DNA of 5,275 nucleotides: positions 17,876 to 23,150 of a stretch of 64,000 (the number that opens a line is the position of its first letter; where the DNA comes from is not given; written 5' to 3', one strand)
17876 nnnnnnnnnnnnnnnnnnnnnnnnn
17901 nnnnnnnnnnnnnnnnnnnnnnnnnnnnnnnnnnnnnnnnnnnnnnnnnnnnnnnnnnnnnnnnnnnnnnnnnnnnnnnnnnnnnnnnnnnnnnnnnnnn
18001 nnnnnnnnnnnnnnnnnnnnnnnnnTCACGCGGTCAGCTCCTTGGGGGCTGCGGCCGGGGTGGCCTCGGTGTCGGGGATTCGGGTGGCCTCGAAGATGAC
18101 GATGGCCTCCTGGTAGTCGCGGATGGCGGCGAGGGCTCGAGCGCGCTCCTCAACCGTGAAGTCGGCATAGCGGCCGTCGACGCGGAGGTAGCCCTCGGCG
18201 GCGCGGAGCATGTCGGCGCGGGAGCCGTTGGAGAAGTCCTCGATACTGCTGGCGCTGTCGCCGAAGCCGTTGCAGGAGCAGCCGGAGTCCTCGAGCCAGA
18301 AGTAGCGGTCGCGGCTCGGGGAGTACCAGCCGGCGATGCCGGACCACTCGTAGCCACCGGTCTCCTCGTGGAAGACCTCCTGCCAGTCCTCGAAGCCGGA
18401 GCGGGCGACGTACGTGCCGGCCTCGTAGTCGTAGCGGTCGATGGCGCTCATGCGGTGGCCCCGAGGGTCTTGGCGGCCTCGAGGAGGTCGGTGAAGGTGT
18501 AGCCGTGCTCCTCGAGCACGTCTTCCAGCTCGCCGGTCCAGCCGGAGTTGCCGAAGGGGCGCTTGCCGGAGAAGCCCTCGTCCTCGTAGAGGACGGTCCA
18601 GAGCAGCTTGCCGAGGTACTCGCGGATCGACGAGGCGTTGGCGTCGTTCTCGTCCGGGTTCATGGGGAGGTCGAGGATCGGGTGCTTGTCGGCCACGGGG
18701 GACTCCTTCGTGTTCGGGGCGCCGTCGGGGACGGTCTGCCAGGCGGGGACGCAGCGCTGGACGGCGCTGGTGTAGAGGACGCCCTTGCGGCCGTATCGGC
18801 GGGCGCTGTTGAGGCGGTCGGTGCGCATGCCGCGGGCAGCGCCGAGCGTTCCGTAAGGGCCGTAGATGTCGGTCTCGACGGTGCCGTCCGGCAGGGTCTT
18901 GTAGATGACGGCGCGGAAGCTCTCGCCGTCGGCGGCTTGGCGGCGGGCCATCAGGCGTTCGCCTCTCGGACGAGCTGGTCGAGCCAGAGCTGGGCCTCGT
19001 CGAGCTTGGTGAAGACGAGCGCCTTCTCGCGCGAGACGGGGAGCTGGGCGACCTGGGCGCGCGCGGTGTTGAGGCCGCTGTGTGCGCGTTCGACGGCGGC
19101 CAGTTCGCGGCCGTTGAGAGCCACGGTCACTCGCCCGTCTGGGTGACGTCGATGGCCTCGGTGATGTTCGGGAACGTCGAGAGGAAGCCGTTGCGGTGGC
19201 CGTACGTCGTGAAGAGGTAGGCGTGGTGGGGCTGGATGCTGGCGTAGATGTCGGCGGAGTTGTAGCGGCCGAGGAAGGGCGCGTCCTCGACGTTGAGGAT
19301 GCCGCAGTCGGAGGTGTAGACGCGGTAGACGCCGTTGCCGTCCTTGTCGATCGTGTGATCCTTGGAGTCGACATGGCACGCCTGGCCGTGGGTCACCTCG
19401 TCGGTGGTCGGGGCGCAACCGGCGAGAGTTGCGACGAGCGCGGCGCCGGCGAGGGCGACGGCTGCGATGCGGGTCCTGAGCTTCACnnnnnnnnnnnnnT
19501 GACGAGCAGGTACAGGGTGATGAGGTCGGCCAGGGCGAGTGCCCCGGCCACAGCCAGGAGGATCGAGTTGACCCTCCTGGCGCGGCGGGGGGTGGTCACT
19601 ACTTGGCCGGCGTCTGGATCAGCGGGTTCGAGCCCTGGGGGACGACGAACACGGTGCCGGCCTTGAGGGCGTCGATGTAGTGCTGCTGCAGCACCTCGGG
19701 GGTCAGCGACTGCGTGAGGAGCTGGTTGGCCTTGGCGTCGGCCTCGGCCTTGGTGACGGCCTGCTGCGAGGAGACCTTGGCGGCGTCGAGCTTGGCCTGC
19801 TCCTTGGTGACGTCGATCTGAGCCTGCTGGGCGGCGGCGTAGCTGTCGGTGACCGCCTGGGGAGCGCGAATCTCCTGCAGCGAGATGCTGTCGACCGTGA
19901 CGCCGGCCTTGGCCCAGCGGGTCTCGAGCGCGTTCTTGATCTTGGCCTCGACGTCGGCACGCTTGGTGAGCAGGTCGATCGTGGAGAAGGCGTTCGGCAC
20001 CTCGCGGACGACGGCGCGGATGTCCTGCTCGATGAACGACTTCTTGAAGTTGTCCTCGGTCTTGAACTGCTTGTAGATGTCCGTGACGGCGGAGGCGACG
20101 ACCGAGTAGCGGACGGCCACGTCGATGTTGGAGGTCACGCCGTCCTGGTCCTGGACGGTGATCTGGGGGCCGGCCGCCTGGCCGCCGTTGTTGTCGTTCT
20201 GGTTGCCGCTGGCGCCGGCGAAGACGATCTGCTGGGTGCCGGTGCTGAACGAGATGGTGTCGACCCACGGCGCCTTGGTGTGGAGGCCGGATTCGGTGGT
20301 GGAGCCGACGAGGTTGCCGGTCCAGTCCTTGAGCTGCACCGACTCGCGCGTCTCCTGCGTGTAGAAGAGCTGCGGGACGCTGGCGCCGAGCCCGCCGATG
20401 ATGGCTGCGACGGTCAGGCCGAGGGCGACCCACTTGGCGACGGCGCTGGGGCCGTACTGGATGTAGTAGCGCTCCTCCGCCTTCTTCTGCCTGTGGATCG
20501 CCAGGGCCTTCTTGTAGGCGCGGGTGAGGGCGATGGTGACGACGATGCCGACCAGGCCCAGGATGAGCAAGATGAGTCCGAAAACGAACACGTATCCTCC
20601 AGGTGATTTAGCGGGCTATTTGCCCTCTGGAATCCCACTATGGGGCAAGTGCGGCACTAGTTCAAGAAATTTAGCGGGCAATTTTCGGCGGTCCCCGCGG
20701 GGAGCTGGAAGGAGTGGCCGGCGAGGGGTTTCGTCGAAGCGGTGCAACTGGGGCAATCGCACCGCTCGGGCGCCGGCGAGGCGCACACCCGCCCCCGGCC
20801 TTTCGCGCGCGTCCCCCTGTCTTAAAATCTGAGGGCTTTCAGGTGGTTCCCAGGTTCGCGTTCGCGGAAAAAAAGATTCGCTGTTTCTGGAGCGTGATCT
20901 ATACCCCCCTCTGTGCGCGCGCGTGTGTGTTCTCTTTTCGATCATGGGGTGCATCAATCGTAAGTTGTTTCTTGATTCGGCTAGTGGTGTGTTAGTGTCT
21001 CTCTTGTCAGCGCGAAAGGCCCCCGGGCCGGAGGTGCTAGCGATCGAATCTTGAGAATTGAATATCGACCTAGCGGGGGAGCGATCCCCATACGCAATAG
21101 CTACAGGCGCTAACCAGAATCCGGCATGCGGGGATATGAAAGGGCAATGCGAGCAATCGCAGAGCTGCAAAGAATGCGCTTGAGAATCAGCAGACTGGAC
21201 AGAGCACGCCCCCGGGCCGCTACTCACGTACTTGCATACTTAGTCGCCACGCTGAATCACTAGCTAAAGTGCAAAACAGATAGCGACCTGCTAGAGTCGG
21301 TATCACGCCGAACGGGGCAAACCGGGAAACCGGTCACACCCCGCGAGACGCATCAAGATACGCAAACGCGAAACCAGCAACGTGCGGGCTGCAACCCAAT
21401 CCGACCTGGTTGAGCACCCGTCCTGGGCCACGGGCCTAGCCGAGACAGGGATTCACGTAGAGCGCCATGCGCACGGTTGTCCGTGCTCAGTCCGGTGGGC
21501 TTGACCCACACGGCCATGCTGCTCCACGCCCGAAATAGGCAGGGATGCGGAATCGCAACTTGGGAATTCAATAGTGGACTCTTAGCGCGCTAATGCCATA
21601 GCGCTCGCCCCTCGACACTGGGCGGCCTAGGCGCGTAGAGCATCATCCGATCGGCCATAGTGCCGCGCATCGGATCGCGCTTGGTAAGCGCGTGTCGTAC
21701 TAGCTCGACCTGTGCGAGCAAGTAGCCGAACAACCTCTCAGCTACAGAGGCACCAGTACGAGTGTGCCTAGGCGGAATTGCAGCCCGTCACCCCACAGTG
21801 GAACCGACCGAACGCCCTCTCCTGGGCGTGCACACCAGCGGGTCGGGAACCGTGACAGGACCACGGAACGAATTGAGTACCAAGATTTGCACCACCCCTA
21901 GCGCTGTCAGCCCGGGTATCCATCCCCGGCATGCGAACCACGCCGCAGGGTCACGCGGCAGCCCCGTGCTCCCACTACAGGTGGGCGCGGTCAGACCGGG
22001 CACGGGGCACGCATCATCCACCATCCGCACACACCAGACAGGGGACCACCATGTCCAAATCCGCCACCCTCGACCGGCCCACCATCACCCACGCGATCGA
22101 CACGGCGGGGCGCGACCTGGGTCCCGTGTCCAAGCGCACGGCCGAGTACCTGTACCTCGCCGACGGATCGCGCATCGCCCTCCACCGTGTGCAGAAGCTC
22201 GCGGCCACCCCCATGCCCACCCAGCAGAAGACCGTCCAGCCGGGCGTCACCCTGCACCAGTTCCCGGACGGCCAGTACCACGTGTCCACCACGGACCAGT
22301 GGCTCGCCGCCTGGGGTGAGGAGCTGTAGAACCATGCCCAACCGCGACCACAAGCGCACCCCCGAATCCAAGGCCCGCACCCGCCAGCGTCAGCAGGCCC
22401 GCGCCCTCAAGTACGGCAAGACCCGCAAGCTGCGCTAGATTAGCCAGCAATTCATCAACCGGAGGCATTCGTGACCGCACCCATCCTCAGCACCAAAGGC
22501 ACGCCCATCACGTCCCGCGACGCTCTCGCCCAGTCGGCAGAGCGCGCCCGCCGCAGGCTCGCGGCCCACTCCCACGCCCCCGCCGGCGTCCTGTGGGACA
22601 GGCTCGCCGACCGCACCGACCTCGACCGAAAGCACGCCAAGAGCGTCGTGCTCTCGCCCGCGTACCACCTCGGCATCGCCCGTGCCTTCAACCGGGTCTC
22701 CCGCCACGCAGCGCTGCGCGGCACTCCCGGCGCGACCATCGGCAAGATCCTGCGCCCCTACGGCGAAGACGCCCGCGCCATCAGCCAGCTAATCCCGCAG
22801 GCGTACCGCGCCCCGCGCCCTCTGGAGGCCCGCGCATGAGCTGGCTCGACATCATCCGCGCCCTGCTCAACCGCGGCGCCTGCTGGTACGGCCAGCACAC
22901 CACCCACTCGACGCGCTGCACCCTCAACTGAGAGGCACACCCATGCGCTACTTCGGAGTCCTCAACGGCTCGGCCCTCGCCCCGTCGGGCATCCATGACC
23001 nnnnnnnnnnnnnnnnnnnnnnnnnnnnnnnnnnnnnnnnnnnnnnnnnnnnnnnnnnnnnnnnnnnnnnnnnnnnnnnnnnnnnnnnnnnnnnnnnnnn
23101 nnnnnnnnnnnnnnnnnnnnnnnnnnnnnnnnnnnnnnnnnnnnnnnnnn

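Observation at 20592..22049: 1.46-kb non-coding, lower-GC region at the divergent early switch: possible structured RNA, origin or regulatory hub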

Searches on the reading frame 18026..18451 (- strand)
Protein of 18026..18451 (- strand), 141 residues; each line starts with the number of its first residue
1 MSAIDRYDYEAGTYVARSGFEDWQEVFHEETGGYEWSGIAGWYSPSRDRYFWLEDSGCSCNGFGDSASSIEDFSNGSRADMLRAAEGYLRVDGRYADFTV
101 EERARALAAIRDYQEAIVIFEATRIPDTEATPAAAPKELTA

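Call 14: search_protein_families(library=pfam, proteins=[window:18026-18451:-], max_evalue=0.01)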
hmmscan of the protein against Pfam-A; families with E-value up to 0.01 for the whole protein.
window:18026-18451:- (141 aa): 1 family
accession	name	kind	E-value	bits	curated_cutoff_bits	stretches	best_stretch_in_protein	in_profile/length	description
PF24459.1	DUF7574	-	2.4e-13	50.4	27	1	20-110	10-100/107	Domain of unknown function (DUF7574)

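Call 15: search_protein_families(library=phrogs, proteins=[window:18026-18451:-], max_evalue=0.001)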
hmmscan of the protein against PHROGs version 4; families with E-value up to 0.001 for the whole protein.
window:18026-18451:- (141 aa): 0 families

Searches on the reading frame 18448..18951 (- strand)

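Call 14: search_protein_families(library=pfam, proteins=[window:18448-18951:-], max_evalue=0.01)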
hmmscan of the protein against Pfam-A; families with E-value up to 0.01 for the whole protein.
window:18448-18951:- (167 aa): 0 families

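Call 15: search_protein_families(library=phrogs, proteins=[window:18448-18951:-], max_evalue=0.001)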
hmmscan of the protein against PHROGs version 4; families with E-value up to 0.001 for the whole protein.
window:18448-18951:- (167 aa): 1 family
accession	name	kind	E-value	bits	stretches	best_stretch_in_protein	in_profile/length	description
phrog_15618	-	unknown function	4.5e-10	40.6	1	85-152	17-84/120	-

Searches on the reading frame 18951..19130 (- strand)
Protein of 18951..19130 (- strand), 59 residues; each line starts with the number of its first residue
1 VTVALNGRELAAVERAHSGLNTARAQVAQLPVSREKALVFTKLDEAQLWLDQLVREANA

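Call 93: search_protein_families(library=pfam, proteins=[window:18951-19130:-], max_evalue=0.01)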
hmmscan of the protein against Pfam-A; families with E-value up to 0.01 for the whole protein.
window:18951-19130:- (59 aa): 1 family
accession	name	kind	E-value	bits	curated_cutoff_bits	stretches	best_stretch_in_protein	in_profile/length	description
PF24729.2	Acb2_Tad1_hairpin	-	0.00018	22.1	27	1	9-50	9-52/58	Acb2/Tad1, hairpin domain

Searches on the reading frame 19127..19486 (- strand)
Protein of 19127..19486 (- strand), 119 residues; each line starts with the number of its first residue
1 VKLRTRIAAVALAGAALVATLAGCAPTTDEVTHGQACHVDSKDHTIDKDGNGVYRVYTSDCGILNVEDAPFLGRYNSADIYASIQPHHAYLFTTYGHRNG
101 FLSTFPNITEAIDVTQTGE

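Call 14: search_protein_families(library=pfam, proteins=[window:19127-19486:-], max_evalue=0.01)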
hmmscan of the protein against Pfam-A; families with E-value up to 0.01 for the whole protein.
window:19127-19486:- (119 aa): 0 families

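Call 15: search_protein_families(library=phrogs, proteins=[window:19127-19486:-], max_evalue=0.001)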
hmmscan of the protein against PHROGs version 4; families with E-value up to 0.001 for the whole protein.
window:19127-19486:- (119 aa): 3 families
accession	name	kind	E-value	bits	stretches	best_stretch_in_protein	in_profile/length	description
phrog_301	-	other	9.1e-23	81.7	1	8-115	19-128/130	secreted protein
phrog_6641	-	other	1.1e-17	64.9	1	21-110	31-123/127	secreted protein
phrog_16636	-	other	1e-11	46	1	6-110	52-154/158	secreted protein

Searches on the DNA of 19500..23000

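Call 5: search_rna_families(source=window, start=19500, end=23000, threshold=evalue, max_evalue=1, show_alignments=3)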
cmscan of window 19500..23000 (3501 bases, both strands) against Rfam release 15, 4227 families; matches with E-value up to 1: 0.
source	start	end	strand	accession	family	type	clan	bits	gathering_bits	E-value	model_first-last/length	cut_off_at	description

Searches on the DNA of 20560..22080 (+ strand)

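Call 4: search_dna_similar(query=window:20592-22049:+, collection=phages, mode=distant, max_rows=40)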
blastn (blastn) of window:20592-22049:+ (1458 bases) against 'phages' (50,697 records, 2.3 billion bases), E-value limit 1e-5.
No match.
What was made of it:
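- On Cluster A mycobacteriophage P_left leader ncRNAs: blastn in 'distant' mode against the phage collection finds no match (call 4).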

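Call 71: search_rna_families(source=window, start=20560, end=22080, threshold=evalue, max_evalue=10, show_alignments=4)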
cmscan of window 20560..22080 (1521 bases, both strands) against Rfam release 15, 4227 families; matches with E-value up to 10: 0.
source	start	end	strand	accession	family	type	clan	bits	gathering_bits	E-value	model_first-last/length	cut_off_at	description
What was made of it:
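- On Any Rfam 15 RNA family (GOLLD, ROOL, HEARO, riboswitches, 6S, tmRNA and the rest): No match at E <= 1 over 19500-23000 (call 5) or at E <= 10 over 20560-22080 (call 71).
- No Rfam family matches, so it would be new (calls 5, 71).
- Tried and rejected: Known RNA family (calls 5, 71).
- Closest known: Leader-encoded antitermination or immunity RNAs. Different: No sequence or Rfam similarity (call 71).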

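Call 81: search_dna_similar(query=window:20592-22049:+, collection=plasmids, mode=distant, max_rows=10, max_evalue=0.001)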
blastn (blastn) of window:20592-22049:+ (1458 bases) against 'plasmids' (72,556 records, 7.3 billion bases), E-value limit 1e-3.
No match.
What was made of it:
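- Tried and rejected: blastn of the region against phages and plasmids: nothing (calls 4, 81).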

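Call 90: build_rna_model(alignment_id=A4)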
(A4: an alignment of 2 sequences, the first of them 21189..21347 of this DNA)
Model R1 built from alignment A4 (2 sequences, 162 columns); structure: RNAalifold consensus.
model positions 162; base pairs 36; branch points 3; effective number of sequences 0.93; information 0.589 bits per position. Calibrated on 0.2 Mb of random sequence (short: E-values are rough).
structure used (alignment columns):
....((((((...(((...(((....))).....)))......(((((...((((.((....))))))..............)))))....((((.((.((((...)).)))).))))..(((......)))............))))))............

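Call 91: search_with_rna_model(model_id=R1, sources=[window, L001, L002, L004, L005, L007, L010, L011, L012], max_evalue=10)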
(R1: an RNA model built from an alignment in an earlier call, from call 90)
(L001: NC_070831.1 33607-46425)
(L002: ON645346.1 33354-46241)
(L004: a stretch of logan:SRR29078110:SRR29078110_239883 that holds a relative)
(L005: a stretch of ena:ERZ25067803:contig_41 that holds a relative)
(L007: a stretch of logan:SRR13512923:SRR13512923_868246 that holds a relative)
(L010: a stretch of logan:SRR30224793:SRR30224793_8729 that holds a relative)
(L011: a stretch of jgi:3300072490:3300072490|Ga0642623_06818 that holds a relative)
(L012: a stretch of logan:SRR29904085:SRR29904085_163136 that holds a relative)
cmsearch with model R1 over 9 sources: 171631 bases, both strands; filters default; matches with E-value up to 10: 4.
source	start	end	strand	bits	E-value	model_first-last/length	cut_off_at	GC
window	21189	21347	+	192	2.5e-52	1-162/162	no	0.58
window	30890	30947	+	10.2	0.55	1-162/162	no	0.64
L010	13616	13655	+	7.7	2.7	1-162/162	no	0.57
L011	13988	14051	-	6.7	5.4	1-162/162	no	0.66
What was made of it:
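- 21191..21347 (+): Conserved leader island 2 (157 nt, 83% identity, three 1-nt indels). Sub-features:
- exact 21-mer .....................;
- hairpin 21205-21228 with three compensatory pairs;
- hairpin 21313-21343 with an inner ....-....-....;
- a second extended -10-like TGC-TAGAGT at 21289-21297. It is single-copy in the window and in the 8 other loci searched (L001, L002, L004, L005, L007, L010-L012) (call 91).
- Tried and rejected: Extra copies of island 2, searched with a covariance model (call 91).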

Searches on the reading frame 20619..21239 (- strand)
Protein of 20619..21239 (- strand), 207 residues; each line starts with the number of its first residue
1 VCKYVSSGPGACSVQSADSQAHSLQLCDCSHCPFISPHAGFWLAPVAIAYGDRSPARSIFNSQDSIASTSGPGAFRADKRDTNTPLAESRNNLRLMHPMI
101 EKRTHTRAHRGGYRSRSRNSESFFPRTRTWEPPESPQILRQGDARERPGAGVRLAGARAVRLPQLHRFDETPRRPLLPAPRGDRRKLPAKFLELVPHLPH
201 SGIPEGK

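Call 59: search_protein_families(library=phrogs, proteins=[window:20619-21239:-], max_evalue=0.1)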
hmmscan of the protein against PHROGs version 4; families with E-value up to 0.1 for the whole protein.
window:20619-21239:- (207 aa): 0 families

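Call 60: search_protein_families(library=pfam, proteins=[window:20619-21239:-], max_evalue=0.1)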
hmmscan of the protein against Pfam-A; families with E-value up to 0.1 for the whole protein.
window:20619-21239:- (207 aa): 0 families

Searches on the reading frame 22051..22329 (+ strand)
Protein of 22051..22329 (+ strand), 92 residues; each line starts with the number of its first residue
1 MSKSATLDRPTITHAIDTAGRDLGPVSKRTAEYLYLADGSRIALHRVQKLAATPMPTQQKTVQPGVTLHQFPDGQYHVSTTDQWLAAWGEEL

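Call 14: search_protein_families(library=pfam, proteins=[window:22051-22329:+], max_evalue=0.01)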
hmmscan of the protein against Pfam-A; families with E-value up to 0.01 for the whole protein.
window:22051-22329:+ (92 aa): 0 families

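Call 15: search_protein_families(library=phrogs, proteins=[window:22051-22329:+], max_evalue=0.001)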
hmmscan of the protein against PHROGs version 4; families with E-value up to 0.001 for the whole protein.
window:22051-22329:+ (92 aa): 0 families

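Call 17: search_dna_similar(query=window:22051-22329:+, collection=phages, mode=protein, max_rows=25, max_evalue=0.001)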
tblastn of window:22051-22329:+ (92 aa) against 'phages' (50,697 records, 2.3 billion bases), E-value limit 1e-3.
No match.

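Call 23: find_related_loci(query=window:22051-22329:+, collection=viral_contigs, flank=6000)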
Query window:22051-22329:+ (92 aa) in viral_contigs; peptide patterns used: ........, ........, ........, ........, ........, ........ (x = any residue, [..] = any of these).
6 stretches matched a pattern, but none encodes a relative of the query by tblastn (E <= 1e-3).

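Call 34: find_homologous_proteins(query=window:22051-22329:+, max_evalue=0.001)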
Query window:22051-22329:+ (92 aa): 1 proteins with E <= 0.001 among 4 candidates.
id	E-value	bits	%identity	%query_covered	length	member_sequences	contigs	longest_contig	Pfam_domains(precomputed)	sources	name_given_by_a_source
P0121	4.0e-55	201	100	100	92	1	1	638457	-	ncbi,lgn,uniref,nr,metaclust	ncbi:hypothetical protein [Leifsonia aquatica]|uniref:hypothetical protein n=1 Tax=Leifsonia aquatic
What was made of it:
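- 22037..22053 (+): Ribosome-binding site (AGGGGA) and ATG (22051) of the first rightward gene, a 92-aa orphan. The public record gives a 92-aa protein (call 34).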

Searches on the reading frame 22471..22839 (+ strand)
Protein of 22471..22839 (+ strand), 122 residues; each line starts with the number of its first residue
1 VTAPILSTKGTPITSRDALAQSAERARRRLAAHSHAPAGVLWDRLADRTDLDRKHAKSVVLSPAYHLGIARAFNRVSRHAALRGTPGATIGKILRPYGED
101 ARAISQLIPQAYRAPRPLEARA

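Call 14: search_protein_families(library=pfam, proteins=[window:22471-22839:+], max_evalue=0.01)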
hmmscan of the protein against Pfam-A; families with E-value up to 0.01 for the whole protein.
window:22471-22839:+ (122 aa): 0 families

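Call 15: search_protein_families(library=phrogs, proteins=[window:22471-22839:+], max_evalue=0.001)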
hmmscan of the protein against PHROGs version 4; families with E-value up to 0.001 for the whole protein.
window:22471-22839:+ (122 aa): 0 families

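Call 65: find_homologous_proteins(query=window:22471-22839:+, max_evalue=0.001)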
Query window:22471-22839:+ (122 aa): 1 proteins with E <= 0.001 among 40 candidates.
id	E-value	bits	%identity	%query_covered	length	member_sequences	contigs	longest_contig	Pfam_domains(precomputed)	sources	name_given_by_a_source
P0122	6.0e-71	254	100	100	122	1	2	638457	-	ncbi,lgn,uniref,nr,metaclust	ncbi:hypothetical protein [Leifsonia aquatica]|uniref:hypothetical protein n=1 Tax=Leifsonia aquatic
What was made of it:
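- On Repressor/Cro-type divergent immunity switch: The right neighbours are orphans with no Pfam or PHROG hit (calls 14, 15, 34, 65).
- The flanking rightward genes are orphans (calls 34, 65).
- Tried and rejected: The two nearest rightward genes are orphans (calls 34, 65).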

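Call 66: find_encoding_contigs(protein=P0122, flank=4000, max_places=5)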
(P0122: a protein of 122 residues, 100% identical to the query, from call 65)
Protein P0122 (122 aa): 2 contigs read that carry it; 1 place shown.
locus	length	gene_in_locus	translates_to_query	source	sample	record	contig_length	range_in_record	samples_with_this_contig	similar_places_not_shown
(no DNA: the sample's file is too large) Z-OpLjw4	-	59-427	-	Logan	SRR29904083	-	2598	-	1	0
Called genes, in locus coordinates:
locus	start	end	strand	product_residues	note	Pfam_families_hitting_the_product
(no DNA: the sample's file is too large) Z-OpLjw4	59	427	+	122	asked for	-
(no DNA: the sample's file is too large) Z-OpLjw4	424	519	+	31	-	-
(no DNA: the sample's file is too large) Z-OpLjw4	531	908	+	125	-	-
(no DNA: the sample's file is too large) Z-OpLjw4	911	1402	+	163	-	-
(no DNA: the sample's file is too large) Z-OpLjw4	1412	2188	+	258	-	-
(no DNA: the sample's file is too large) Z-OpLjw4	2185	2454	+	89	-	-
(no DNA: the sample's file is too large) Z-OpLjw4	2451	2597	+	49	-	?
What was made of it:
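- Tried and rejected: A second assembly of the same element gave no DNA (call 66).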
